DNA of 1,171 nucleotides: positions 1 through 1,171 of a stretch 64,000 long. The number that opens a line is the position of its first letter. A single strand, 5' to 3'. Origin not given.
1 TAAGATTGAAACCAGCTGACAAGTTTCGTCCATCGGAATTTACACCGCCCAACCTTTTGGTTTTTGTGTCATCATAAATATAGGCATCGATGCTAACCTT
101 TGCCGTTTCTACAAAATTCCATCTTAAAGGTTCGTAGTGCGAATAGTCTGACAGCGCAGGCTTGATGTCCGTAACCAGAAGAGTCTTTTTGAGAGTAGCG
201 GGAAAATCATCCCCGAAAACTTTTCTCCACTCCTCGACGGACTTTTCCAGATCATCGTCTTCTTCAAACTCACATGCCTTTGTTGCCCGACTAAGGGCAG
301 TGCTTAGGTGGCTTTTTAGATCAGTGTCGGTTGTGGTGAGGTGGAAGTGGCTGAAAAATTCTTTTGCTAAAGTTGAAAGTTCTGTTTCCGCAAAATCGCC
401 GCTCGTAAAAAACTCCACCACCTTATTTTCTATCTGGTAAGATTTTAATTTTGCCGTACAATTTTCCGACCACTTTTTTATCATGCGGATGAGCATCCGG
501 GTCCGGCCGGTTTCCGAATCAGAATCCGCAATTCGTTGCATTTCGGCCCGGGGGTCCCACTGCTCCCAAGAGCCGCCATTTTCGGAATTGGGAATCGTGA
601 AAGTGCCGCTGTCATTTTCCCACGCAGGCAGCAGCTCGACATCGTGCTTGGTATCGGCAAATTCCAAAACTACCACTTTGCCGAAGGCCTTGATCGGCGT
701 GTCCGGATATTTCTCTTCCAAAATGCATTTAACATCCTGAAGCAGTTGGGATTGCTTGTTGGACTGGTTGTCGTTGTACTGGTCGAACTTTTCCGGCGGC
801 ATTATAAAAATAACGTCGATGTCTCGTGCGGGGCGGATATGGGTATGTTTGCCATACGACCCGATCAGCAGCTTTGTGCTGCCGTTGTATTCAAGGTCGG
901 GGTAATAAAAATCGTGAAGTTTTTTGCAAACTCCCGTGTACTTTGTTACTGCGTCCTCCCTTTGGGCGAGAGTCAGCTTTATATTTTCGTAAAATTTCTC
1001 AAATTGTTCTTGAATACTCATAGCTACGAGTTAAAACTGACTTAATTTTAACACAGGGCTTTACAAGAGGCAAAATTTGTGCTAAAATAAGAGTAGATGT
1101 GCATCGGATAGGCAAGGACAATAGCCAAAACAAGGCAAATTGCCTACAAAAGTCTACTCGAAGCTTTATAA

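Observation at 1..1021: Partial CD-NTase (CBASS-type cyclase) at the window edge, divergent from the DGR target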

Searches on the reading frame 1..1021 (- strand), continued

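Call 25: search_solved_structures(query=A1, max_evalue=0.01, show_alignments=2)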
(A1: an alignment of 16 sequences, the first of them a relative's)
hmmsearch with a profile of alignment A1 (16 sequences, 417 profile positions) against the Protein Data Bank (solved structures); distinct sequences matched with E-value up to 0.01: 14.
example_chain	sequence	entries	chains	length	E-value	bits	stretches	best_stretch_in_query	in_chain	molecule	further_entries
6p8u_A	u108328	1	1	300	5.1e-16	62.1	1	1-189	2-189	Nucleotidyltransferase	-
6p82_A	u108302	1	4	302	5.6e-16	62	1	1-189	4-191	Nucleotidyltransferase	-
6p8j_C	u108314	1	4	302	2.9e-14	56.3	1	1-189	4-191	Nucleotidyltransferase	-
9sa4_A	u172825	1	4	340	4.6e-11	45.8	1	1-214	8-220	CD-NTase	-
9sa5_A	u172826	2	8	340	8.4e-11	44.9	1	1-214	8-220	CD-NTase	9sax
7ljl_A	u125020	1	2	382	1.5e-07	34.3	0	1-73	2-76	Cyclic AMP-AMP-GMP synthase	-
7d48_A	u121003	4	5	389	1.5e-07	34.2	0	1-73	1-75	Cyclic AMP-AMP-GMP synthase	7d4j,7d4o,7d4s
7to3_C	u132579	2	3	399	6.2e-07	32.2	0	3-73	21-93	Cyclic AMP-AMP-GMP synthase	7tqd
7d4u_A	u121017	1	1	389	8e-07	31.8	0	1-67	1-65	Cyclic AMP-AMP-GMP synthase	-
7ljm_A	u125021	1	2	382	2.1e-05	27.2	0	1-74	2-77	CD-NTase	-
9ntn_G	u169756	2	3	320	0.0025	20.3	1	54-229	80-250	CdnD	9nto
7ljo_A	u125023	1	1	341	0.0054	19.2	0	2-66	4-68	CD-NTase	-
7x4c_A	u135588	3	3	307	0.0061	19.1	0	52-90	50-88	EfCdnE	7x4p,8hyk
4ig8_A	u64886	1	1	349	0.007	18.8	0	171-193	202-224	2'-5'-oligoadenylate synthase 1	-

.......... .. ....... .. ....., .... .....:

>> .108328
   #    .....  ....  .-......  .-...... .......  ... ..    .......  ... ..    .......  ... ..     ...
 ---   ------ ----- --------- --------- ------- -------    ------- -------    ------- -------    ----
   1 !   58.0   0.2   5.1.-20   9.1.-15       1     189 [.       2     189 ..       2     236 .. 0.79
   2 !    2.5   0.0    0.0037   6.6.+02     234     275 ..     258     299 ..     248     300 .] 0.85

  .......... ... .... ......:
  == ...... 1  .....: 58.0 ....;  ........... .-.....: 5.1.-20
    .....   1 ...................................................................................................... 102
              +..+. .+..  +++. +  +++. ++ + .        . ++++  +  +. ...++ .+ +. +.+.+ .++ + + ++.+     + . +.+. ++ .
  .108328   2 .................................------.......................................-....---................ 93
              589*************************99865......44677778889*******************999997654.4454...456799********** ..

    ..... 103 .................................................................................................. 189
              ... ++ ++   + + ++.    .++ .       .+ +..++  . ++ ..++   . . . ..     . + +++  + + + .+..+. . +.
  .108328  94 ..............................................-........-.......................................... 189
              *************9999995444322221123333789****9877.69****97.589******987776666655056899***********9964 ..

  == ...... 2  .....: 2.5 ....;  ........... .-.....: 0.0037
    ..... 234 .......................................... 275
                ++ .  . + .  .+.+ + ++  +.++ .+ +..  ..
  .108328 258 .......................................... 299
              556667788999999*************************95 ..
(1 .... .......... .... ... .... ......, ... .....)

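Call 27: find_related_loci(query=A1, collection=genome_contigs, flank=6000)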
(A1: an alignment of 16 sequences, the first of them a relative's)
Query A1 (416 aa) in genome_contigs; peptide patterns used: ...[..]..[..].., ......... (x = any residue, [..] = any of these).
132 stretches matched a pattern; 73 encode a relative of the query (tblastn E <= 1e-3); 73 distinct loci.
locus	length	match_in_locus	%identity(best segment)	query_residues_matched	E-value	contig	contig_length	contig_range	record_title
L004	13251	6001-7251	71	1-416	0e+0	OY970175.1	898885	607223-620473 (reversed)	MAG: uncultured bacterium isolate MFD03726.bin.c.4 genome assembly, chromosome: 1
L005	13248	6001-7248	67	1-416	0e+0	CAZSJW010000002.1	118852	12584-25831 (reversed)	MAG TPA_asm: uncultured Pseudomonadales bacterium isolate SRP286056_co2_78 genome assembly, contig: NODE_132_length_1188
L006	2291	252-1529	65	1-416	0e+0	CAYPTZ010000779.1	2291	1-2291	MAG TPA_asm: uncultured archaeon isolate binchicken_co116_149 genome assembly, contig: NODE_68995_length_2291_cov_12.963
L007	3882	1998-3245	63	1-416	0e+0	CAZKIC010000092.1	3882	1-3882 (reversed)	MAG TPA_asm: uncultured archaeon isolate binchicken_co64_77 genome assembly, contig: NODE_14549_length_3882_cov_7.852365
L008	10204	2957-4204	63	1-416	2e-179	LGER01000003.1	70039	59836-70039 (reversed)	MAG: Desulfonauticus sp. 38_4375 PW_scaffold_17, whole genome shotgun sequence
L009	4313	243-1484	61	3-416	1e-175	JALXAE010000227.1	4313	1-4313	MAG: Syntrophobacterales bacterium isolate T2_metabat1_scaf2bin.240 T2_NODE_46840_length_4313_cov_4.214525, whole genome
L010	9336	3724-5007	55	1-415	4e-147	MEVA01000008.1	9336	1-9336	MAG: candidate division WWE3 bacterium RIFCSPHIGHO2_01_FULL_42_13 rifcsphigho2_01_scaffold_21559, whole genome shotgun s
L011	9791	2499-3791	53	2-415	1e-140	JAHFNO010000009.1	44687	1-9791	MAG: Candidatus Nomurabacteria bacterium isolate nzgw482 NODE_1004_length_44688_cov_5.313618, whole genome shotgun seque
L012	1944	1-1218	55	16-406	6e-149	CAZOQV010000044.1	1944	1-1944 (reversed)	MAG TPA_asm: uncultured Gammaproteobacteria bacterium isolate SRP192927_co2_309 genome assembly, contig: NODE_164998_len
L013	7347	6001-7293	53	3-415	6e-137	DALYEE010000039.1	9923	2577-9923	MAG TPA_asm: Candidatus Magasanikbacteria bacterium isolate CTOTU14245 NODE_1659_length_9923_cov_3.027057, whole genome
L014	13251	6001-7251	68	1-416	0e+0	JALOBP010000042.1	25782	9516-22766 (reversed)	MAG: Methanoregula sp. isolate SO_2017_LW3 bin 26 NODE_4802_length_25782_cov_1.157084_LW162_2017, whole genome shotgun s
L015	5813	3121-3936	70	2-274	2e-130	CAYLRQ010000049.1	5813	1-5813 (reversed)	MAG TPA_asm: uncultured archaeon isolate binchicken_co355_191 genome assembly, contig: NODE_13172_length_5813_cov_8.7205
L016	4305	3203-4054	66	1-284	7e-130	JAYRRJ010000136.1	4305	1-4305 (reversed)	MAG: Candidatus Levyibacteriota bacterium isolate XM1_ASGE3bin.27 k141_866759, whole genome shotgun sequence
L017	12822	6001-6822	68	1-274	2e-127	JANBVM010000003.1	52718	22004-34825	MAG: Patescibacteria group bacterium isolate AMOR_Bin_1762 NODE_3_length_52718_cov_47.227845, whole genome shotgun seque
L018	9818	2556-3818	49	1-406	2e-126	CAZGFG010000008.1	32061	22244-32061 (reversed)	MAG TPA_asm: uncultured Gammaproteobacteria bacterium isolate binchicken_co125_1135 genome assembly, contig: NODE_2719_l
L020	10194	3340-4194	59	1-284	7e-110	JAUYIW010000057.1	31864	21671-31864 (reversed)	MAG: Candidatus Uhrbacteria bacterium isolate C24_metabat.bin.112 C24_k141_98412, whole genome shotgun sequence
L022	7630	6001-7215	45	2-406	3e-105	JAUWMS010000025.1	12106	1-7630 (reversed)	MAG: Candidatus Latescibacterota bacterium isolate CSMAG_2404 CSMAG_2404_k141_369608_length_12106_cov_7.0000, whole geno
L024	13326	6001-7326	41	7-415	1e-95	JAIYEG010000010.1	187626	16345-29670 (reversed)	MAG: bacterium isolate H1_MAG_00060 pond_H1_MAG_00060_000000000005, whole genome shotgun sequence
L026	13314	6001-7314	39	2-406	1e-88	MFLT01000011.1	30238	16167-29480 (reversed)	MAG: Candidatus Kaiserbacteria bacterium RIFCSPLOWO2_01_FULL_45_25 rifcsplowo2_01_scaffold_8390, whole genome shotgun se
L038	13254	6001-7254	29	1-407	2e-51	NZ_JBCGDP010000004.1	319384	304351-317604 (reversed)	Flavobacterium polysaccharolyticum strain N6 NODE_4_length_319384_cov_88.538497, whole genome shotgun sequence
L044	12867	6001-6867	34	1-274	1e-49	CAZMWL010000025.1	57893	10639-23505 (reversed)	MAG TPA_asm: uncultured Terracidiphilus sp. isolate binchicken_co3_222 genome assembly, contig: NODE_1505_length_57893_c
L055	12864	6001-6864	35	1-274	9e-46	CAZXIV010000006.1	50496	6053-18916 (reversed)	MAG TPA_asm: uncultured Candidatus Peribacteria bacterium isolate SRP301943_co5_7 genome assembly, contig: NODE_74_lengt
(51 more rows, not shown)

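Call 31: search_protein_families(library=pfam, proteins=[L004:7259-8179:+, L004:8197-8697:+, L024:7337-7825:+, L017:6902-7537:+, L044:6837-7394:+, L055:6876-7397:+, L022:7258-7629:+, L038:7432-7986:+, L026:7354-7836:+, L020:4230-4853:+], max_evalue=0.01)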
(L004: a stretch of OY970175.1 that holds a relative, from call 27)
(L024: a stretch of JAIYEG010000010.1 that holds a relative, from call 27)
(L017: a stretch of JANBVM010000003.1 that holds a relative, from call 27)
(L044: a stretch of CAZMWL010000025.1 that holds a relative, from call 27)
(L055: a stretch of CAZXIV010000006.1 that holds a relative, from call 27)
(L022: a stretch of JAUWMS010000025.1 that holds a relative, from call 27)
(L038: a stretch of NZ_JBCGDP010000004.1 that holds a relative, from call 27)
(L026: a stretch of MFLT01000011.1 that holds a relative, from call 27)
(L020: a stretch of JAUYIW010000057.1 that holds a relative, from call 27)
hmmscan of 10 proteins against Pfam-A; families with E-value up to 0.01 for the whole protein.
L004:7259-8179:+ (306 aa): 1 family
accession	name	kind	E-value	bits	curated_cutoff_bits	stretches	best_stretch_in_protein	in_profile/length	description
PF18144.7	SMODS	-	1.9e-15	57.9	26.5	1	2-132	4-133/164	Second Messenger Oligonucleotide or Dinucleotide Synthetase domain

L004:8197-8697:+ (166 aa): 2 families
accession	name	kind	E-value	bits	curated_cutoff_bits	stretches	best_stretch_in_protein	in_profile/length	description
PF18186.6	SLATT_4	-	3.1e-07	30.7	27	1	15-151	11-154/165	SMODS and SLOG-associating 2TM effector domain family 4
PF25587.1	Rv2743c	-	0.0013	18.9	27.7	1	21-149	19-143/237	Rv2743c family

L024:7337-7825:+ (162 aa): 0 families

L017:6902-7537:+ (211 aa): 0 families

L044:6837-7394:+ (185 aa): 1 family
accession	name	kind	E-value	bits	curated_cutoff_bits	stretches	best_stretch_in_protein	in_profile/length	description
PF11594.13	Med28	-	0.00069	20.4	29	0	102-144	39-82/102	Mediator complex subunit 28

L055:6876-7397:+ (173 aa): 0 families

L022:7258-7629:+ (124 aa): 0 families

L038:7432-7986:+ (184 aa): 2 families
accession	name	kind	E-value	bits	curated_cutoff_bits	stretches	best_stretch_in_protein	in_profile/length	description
PF19578.4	DUF6090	-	0.0019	18.5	23.5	1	15-76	1-62/182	Family of unknown function (DUF6090)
PF01873.23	eIF-5_eIF-2B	-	0.0057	17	27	1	113-180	16-82/117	Domain found in IF2B/IF5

L026:7354-7836:+ (160 aa): 1 family
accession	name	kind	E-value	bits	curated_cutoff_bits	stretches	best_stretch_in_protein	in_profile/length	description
PF18186.6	SLATT_4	-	2.1e-05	24.8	27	1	9-154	5-156/165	SMODS and SLOG-associating 2TM effector domain family 4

L020:4230-4853:+ (207 aa): 0 families

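Call 32: predict_structure(alignment_id=A1)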
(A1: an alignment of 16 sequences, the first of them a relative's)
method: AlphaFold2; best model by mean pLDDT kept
length: 416 residues; sequences in the alignment: 16
mean_pLDDT: 71.5   pTM: 0.55
mean pLDDT of the five models: 71.5, 68.8, 67.9, 64.5, 58.9
residues with pLDDT >= 90: 75; 70-90: 160; 50-70: 125; < 50: 56
segments of 3 or more residues with pLDDT < 50: 51-70, 122-126, 147-149, 278-295, 326-331
pLDDT, mean of each block of 10 residues (from residue 1): 85 68 64 69 67 36 41 61 55 65 65 53 49 70 57 70 81 85 75 73 88 89 94 86 95 92 91 62 27 54 88 70 55 67 90 89 71 78 78 87 87 73
secondary structure, 60 per line:
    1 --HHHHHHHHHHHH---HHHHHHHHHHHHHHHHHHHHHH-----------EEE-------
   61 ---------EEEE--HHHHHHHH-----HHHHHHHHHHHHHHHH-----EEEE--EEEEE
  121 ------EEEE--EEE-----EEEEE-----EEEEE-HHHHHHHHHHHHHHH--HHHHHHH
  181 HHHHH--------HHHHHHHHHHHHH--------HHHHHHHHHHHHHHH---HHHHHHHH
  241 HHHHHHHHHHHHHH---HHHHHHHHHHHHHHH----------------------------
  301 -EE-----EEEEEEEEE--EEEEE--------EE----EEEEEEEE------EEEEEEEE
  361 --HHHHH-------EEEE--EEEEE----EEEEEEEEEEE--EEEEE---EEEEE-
elements in order: H3-14 H18-39 E51-53 E70-73 H76-83 H89-104 E110-113 E116-120 E127-130 E133-135 E141-145 E151-155 H157-171 H174-185 H194-206 H215-229 H233-254 H258-272 E309-317 E320-324 E339-346 E353-360 H363-367 E375-378 E381-385 E390-400 E403-407 E411-415

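Call 34: search_protein_families(library=padloc, proteins=[L017:6902-7537:+, L024:7337-7825:+, L044:6837-7394:+, L055:6876-7397:+, L004:8197-8697:+, L004:7259-8179:+, L020:4230-4853:+, L038:7432-7986:+], max_evalue=0.01)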
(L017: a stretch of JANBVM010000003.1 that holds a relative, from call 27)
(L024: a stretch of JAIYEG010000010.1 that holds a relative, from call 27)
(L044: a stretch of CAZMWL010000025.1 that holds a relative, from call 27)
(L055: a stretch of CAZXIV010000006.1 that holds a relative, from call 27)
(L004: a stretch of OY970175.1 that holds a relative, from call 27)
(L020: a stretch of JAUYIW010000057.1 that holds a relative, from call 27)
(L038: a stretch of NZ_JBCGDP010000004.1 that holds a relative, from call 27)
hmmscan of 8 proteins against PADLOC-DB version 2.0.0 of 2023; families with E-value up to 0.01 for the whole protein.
L017:6902-7537:+ (211 aa): 8 families
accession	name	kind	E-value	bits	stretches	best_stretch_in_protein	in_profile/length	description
PDLC00872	E2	-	6.4e-35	118.6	1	8-207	6-198/216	E2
PDLC00871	E2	-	1.1e-30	105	1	8-205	9-198/241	E2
PDLC00865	E2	-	3.6e-26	89.9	1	8-205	10-199/219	E2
PDLC00870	E2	-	1.5e-20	72.1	1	8-198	10-192/223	E2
PDLC00833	E1-E2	-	5.2e-18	63.3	1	8-206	9-201/222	E1-E2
PDLC00859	E2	-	5.2e-17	60.1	1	17-195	16-191/221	E2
PDLC00861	E2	-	6.3e-17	59.8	1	13-196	16-195/232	E2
PDLC00878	E2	-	0.0081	13.9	1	47-156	41-140/267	E2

L024:7337-7825:+ (162 aa): 6 families
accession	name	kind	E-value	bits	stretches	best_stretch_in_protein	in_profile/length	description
PDLC03811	RTasSLATT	-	2.3e-21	74.2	1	3-153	5-154/158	DRT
PDLC00712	Effector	-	1.7e-15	55.5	1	5-153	10-158/171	2TM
PDLC00710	Effector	-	2.5e-11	41.7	1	4-153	11-161/176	2TM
PDLC00677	Effector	-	1.3e-07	29.9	1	4-152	7-155/170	2TM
PDLC00706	Effector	-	4e-06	24.7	1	3-153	4-155/172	2TM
PDLC00696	Effector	-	3.3e-05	21.6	1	26-157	33-167/189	2TM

L044:6837-7394:+ (185 aa): 5 families
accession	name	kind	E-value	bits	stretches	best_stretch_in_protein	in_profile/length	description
PDLC00706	Effector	-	5.9e-61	203.2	1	20-177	6-166/172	2TM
PDLC00710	Effector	-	7.2e-20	69.5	1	18-178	10-173/176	2TM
PDLC00712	Effector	-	4.6e-16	57.4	1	19-176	9-168/171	2TM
PDLC03811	RTasSLATT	-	1.1e-11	42.8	1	18-168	5-156/158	DRT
PDLC00677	Effector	-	7.8e-08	30.6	1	18-165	6-155/170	2TM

L055:6876-7397:+ (173 aa): 5 families
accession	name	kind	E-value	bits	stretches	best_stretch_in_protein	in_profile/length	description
PDLC00706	Effector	-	5.2e-69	229.4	1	6-171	5-168/172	2TM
PDLC00710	Effector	-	3.9e-13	47.5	1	8-170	13-173/176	2TM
PDLC00712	Effector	-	4.6e-12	44.3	1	8-170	11-170/171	2TM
PDLC03811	RTasSLATT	-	4.1e-06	24.7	1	8-160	8-156/158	DRT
PDLC00690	Effector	-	0.00033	18.5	1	24-159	30-162/187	2TM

L004:8197-8697:+ (166 aa): 6 families
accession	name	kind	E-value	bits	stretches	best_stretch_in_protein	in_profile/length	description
PDLC00712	Effector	-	1.6e-21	75.1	1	5-161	12-168/171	2TM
PDLC03811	RTasSLATT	-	2.8e-21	73.9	1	3-154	7-157/158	DRT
PDLC00706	Effector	-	1.3e-12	45.8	1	3-162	6-166/172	2TM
PDLC00710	Effector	-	4.5e-11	40.8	1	34-155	43-165/176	2TM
PDLC00696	Effector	-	6.8e-11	40.1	1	16-150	21-162/189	2TM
PDLC00677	Effector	-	1.2e-09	36.5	1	8-150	13-155/170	2TM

L004:7259-8179:+ (306 aa): 26 families (the best 25 are shown)
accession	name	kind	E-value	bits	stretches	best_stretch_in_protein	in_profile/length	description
PDLC00823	Cyclase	-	1.1e-25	88.9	1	5-304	9-283/285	oligonucleotide-cyclase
PDLC00809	Cyclase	-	8.5e-19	66.2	1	2-304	5-294/295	oligonucleotide-cyclase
PDLC00786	Cyclase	-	5.8e-17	60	1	2-303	4-292/293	oligonucleotide-cyclase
PDLC00793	Cyclase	-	7.9e-17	59.5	1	8-303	11-298/462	oligonucleotide-cyclase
PDLC00787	Cyclase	-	1.9e-15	55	1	8-303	11-302/333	oligonucleotide-cyclase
PDLC00822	Cyclase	-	2.8e-14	51.2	2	2-98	4-98/375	oligonucleotide-cyclase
PDLC00769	Cyclase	-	5.1e-13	47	1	3-210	5-194/261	oligonucleotide-cyclase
PDLC00814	Cyclase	-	1.4e-10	39.1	1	5-255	9-245/295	oligonucleotide-cyclase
PDLC00773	Cyclase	-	1.7e-10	39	1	4-305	6-297/334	oligonucleotide-cyclase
PDLC00818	Cyclase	-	5.7e-10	37.2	1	155-304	154-294/322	oligonucleotide-cyclase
PDLC00776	Cyclase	-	1.3e-09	35.9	1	5-304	9-285/287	oligonucleotide-cyclase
PDLC00796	Cyclase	-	1.8e-09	35.4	1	2-304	4-286/432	oligonucleotide-cyclase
PDLC00790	Cyclase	-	2e-08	31.9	1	22-249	56-257/310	oligonucleotide-cyclase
PDLC00771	Cyclase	-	6.4e-08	30.2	1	27-253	29-250/271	oligonucleotide-cyclase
PDLC00798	Cyclase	-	2.7e-07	28.3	1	2-131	4-129/344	oligonucleotide-cyclase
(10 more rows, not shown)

L020:4230-4853:+ (207 aa): 7 families
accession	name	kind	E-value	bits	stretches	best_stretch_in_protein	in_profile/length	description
PDLC00872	E2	-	9.4e-35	118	1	6-203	4-193/216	E2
PDLC00871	E2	-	9.6e-32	108.6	1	4-200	5-192/241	E2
PDLC00865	E2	-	5e-28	96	1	4-203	6-195/219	E2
PDLC00870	E2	-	4e-24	83.9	1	12-199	14-192/223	E2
PDLC00833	E1-E2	-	9.2e-21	72.3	1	2-203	3-197/222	E1-E2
PDLC00861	E2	-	1.9e-19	68.1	1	38-199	46-197/232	E2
PDLC00859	E2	-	5.8e-16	56.7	1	28-198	30-193/221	E2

L038:7432-7986:+ (184 aa): 1 family
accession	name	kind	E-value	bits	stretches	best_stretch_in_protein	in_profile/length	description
PDLC03839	LeoA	-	0.0012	16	0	69-140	197-254/559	-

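Call 36: fold_search(model_id=the predicted structure, library=pdb)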
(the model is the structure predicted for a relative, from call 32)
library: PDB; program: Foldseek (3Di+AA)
matches with E <= 10: 1500; with E <= 0.001: 32
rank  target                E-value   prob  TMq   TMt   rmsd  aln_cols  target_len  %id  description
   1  6p82_A                2.1e-11  1.00  0.51  0.69   5.0       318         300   18  Structure of P. aeruginosa ATCC27853 CdnD, Apo form 1 (released 2019-12-25)
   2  6p8u_A                2.8e-11  1.00  0.51  0.68   5.1       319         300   18  Structure of P. aeruginosa ATCC27853 CdnD:HORMA2:Peptide 1 complex (released 2019-12-25)
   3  6p82_B                7.0e-11  1.00  0.51  0.69   4.9       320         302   18  Structure of P. aeruginosa ATCC27853 CdnD, Apo form 1 (released 2019-12-25)
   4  6p82_D                9.8e-11  1.00  0.50  0.68   5.0       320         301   18  Structure of P. aeruginosa ATCC27853 CdnD, Apo form 1 (released 2019-12-25)
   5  6p8j_A                2.5e-10  1.00  0.51  0.69   5.2       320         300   18  Structure of P. aeruginosa ATCC27853 CdnD D62N/D64N mutant bound to ATP (released 2019-12-25)
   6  7ljo                  3.4e-08  1.00  0.49  0.67   5.4       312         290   13  Structure of the Bacteroides fragilis CD-NTase CdnB in complex with ADP (released 2021-06-02)
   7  6p8v_G                6.7e-08  1.00  0.47  0.59   6.0       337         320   16  Structure of E. coli MS115-1 HORMA:CdnC:Trip13 complex (released 2019-12-25)
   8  6p80                  2.0e-07  1.00  0.47  0.59   5.8       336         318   17  Structure of E. coli MS115-1 CdnC + ATP (released 2019-12-25)
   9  7to3_C                2.4e-07  1.00  0.44  0.50   7.5       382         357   15  Structure of Enterobacter cloacae Cap2-CdnD02 2:2 complex (released 2023-01-11)
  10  6u7b_A                7.6e-07  1.00  0.46  0.59   5.6       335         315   16  Structure of E. coli MS115-1 CdnC:HORMA-deltaN complex (released 2019-12-25)
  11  7d4o_A                1.1e-06  1.00  0.44  0.52   7.1       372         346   15  cyclic trinucleotide synthase CdnD in complex with ATP and ADP (released 2021-03-17)
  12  7d4o_B                1.1e-06  1.00  0.44  0.52   7.2       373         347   15  cyclic trinucleotide synthase CdnD in complex with ATP and ADP (released 2021-03-17)
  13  7d4j                  1.1e-06  1.00  0.43  0.50   6.2       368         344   14  ddATP complex of cyclic trinucleotide synthase CdnD (released 2021-03-17)
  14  7ljl_A                1.5e-06  1.00  0.45  0.53   6.7       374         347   15  Structure of the Enterobacter cloacae CD-NTase CdnD in complex with ATP (released 2021-06-02)
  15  8ysk                  2.9e-06  1.00  0.44  0.54   7.0       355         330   16  Crystal structure of the Deinococcus wulumuqiensis CD-NTase DwCdnB in complex with UTP Mn (released 2025-01-29)
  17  9ard_A                2.8e-05  1.00  0.22  0.62   3.7       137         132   19  Structure of Pycsar EcPycC cyclase immunoglobulin-like AGS-C domain (released 2024-06-19)
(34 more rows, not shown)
